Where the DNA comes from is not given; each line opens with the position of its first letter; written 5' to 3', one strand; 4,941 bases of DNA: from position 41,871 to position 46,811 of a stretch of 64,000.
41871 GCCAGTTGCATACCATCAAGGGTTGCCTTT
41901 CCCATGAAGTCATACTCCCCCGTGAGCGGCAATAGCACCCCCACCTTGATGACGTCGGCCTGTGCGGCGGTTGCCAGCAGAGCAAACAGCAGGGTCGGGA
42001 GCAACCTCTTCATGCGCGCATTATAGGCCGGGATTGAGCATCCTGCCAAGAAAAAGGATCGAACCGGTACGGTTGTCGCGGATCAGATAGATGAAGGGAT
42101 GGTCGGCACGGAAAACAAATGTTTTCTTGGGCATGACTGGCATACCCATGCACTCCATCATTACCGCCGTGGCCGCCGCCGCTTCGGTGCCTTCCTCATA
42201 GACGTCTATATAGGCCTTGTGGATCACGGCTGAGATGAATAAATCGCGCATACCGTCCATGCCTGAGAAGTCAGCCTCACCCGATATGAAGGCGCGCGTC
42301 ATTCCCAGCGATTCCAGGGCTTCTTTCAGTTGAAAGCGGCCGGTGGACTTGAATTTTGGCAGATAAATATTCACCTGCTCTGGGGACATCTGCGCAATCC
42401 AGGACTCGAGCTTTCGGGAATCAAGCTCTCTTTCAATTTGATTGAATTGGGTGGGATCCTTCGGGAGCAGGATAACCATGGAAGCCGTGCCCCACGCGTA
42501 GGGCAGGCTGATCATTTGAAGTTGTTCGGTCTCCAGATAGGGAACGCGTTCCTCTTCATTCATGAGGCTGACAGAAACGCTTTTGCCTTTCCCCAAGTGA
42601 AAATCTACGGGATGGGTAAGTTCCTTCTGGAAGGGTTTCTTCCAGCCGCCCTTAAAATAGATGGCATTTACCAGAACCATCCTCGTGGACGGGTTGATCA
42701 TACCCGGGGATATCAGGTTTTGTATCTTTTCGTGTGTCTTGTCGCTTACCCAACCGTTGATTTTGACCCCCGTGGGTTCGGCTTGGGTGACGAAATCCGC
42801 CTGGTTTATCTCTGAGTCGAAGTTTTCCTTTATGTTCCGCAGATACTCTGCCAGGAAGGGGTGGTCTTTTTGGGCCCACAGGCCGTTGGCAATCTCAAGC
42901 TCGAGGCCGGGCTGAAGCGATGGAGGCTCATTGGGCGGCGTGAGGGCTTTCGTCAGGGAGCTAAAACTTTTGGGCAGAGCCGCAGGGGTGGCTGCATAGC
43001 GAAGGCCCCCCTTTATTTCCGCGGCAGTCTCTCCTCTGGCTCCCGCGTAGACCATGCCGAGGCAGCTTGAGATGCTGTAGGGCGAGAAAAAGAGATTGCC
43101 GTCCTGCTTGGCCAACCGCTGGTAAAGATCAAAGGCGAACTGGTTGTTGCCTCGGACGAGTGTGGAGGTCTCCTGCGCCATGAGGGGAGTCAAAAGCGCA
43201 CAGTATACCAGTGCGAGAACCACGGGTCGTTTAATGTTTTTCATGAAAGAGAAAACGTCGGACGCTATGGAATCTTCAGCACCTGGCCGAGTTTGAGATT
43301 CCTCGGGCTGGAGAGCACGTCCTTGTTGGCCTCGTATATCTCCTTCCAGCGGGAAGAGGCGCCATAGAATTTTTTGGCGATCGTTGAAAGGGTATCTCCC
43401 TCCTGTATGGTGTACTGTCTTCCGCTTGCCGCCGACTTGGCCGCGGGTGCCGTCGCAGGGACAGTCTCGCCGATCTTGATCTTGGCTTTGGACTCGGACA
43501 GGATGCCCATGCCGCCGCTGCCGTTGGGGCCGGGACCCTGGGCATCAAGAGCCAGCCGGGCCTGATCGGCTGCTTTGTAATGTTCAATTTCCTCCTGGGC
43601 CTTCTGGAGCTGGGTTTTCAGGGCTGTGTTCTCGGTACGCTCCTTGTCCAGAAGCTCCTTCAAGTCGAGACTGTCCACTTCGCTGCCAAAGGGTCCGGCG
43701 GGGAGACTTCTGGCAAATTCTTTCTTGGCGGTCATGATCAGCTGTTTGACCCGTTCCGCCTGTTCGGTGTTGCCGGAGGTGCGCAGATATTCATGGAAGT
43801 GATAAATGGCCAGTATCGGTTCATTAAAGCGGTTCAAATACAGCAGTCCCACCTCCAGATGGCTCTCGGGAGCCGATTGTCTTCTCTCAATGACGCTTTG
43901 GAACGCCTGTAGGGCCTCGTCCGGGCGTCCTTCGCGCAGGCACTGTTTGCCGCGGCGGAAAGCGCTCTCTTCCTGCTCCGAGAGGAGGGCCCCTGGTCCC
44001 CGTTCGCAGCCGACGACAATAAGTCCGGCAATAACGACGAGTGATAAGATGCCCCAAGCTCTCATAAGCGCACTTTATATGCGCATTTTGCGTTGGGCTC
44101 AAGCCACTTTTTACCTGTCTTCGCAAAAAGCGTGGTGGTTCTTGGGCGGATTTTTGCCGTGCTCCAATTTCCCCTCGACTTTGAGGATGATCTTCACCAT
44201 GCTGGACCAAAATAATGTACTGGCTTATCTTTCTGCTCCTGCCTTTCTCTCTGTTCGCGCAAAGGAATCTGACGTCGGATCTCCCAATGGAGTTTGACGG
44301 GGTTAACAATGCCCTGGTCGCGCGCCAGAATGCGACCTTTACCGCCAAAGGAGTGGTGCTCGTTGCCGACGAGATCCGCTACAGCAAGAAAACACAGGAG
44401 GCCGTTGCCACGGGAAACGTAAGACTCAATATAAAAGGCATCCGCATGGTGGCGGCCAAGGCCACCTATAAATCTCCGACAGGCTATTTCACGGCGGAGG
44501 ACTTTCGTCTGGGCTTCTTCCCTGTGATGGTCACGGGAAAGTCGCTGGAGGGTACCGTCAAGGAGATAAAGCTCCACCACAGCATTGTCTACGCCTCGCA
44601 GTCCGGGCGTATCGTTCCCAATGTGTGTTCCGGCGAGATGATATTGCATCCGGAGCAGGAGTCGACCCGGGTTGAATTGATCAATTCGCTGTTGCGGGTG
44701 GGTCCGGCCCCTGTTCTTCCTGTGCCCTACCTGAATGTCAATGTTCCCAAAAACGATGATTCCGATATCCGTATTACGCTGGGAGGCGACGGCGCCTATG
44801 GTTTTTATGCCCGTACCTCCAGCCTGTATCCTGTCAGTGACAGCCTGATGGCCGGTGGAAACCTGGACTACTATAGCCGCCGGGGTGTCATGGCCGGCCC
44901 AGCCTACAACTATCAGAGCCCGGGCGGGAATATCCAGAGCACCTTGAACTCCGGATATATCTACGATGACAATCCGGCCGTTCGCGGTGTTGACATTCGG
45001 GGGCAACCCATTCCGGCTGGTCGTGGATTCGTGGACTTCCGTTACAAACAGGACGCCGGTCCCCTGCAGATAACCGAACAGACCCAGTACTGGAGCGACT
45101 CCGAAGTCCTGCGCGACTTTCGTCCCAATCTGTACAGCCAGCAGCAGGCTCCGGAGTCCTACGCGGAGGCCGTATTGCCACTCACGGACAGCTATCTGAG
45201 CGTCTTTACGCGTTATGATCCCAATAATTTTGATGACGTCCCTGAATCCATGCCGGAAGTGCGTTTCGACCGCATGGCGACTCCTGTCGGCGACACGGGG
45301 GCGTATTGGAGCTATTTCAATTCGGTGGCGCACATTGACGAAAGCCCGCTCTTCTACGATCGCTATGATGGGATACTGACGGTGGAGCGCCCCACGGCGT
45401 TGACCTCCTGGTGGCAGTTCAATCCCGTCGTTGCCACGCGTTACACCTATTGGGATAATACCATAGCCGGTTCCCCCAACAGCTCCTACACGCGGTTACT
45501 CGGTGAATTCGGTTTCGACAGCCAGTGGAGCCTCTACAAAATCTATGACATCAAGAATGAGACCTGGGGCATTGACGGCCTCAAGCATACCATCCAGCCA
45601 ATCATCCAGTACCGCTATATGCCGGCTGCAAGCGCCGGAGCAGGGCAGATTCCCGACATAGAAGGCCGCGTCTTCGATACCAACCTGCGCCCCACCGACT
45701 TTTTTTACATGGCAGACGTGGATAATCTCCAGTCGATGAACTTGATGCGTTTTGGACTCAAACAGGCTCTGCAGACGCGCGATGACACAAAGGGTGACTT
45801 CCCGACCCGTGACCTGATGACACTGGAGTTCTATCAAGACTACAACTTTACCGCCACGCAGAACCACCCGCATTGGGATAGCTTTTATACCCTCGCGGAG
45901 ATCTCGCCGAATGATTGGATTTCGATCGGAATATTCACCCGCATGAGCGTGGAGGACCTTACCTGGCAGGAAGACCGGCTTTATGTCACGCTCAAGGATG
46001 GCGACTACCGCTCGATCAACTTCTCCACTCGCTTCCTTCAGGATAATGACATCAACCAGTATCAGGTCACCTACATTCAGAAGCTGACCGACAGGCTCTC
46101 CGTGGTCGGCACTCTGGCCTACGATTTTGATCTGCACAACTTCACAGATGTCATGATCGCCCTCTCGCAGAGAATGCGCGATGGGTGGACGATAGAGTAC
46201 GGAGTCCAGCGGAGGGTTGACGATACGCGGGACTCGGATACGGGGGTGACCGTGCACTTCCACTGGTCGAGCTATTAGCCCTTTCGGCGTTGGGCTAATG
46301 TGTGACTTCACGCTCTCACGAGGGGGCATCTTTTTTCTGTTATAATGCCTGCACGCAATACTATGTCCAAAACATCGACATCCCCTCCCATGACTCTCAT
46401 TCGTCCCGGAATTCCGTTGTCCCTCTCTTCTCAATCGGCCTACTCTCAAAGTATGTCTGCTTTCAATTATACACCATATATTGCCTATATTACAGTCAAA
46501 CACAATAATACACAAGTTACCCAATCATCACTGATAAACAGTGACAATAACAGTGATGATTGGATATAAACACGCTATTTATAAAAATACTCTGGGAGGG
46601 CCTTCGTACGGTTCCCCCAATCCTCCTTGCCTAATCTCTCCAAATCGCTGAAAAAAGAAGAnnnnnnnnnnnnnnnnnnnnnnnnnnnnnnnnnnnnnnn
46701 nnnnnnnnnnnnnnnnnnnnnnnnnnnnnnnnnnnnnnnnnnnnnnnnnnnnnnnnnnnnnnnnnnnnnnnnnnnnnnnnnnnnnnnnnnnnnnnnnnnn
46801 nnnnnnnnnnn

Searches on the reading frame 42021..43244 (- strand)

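Call 96: search_protein_families(library=pfam, proteins=[window:42021-43244:-], max_evalue=0.01)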
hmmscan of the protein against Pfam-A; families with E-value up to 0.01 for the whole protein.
window:42021-43244:- (407 aa): 1 family
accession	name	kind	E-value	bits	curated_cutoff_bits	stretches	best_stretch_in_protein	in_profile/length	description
PF00079.25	Serpin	-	2e-121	406.2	27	1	32-405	2-370/370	Serpin (serine protease inhibitor)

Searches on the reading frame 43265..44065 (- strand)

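Call 96: search_protein_families(library=pfam, proteins=[window:43265-44065:-], max_evalue=0.01)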
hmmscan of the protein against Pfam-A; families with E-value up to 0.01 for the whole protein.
window:43265-44065:- (266 aa): 7 families
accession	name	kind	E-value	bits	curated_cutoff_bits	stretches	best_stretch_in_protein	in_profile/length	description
PF01476.26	LysM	-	6.4e-12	45.7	20.9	1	218-266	1-43/43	LysM domain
PF23472.1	LysM2_CERK1_LYK3_4_5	-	9.9e-05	22.6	27.4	1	217-266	7-54/56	LYK3/4/5 LysM2 domain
PF13432.12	TPR_16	-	0.0026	18.6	32.7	1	43-79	8-43/65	Tetratricopeptide repeat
PF07719.23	TPR_2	-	0.0032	17.9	27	0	35-60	4-29/34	Tetratricopeptide repeat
PF00515.34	TPR_1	-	0.0058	16.8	27.8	0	36-62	5-31/34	Tetratricopeptide repeat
PF06810.17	Phage_scaffold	-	0.0072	16.7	35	0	116-171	26-68/170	Phage capsid assembly scaffolding protein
PF13414.12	TPR_11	-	0.0079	16.3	26.8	0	39-77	1-39/42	TPR repeat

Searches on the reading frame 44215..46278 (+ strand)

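Call 13: search_protein_families(library=pfam, proteins=[window:44215-46278:+])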
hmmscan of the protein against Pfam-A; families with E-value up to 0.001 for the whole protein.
window:44215-46278:+ (687 aa): 1 family
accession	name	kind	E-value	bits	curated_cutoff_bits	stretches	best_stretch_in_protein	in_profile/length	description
PF19838.5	LptD_2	-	0.00011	21.5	22.5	1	431-549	314-434/464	LptD protein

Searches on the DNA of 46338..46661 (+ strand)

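Call 81: search_dna_similar(query=window:46338-46661:+, collection=plasmids, mode=distant, max_evalue=0.01, max_rows=10)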
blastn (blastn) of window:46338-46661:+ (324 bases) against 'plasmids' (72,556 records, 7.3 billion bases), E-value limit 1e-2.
No match.

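Call 82: search_dna_similar(query=window:46338-46661:+, collection=phages, mode=distant, max_evalue=0.01, max_rows=10)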
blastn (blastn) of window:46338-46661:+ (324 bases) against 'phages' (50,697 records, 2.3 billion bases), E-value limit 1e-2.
No match.

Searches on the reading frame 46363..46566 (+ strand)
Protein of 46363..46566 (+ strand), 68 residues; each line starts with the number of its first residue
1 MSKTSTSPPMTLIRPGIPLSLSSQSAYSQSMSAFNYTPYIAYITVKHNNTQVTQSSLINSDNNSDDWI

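Call 73: search_protein_families(library=pfam, max_evalue=0.1, proteins=[window:46363-46566:+])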
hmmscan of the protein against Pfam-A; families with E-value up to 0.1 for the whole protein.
window:46363-46566:+ (68 aa): 0 families
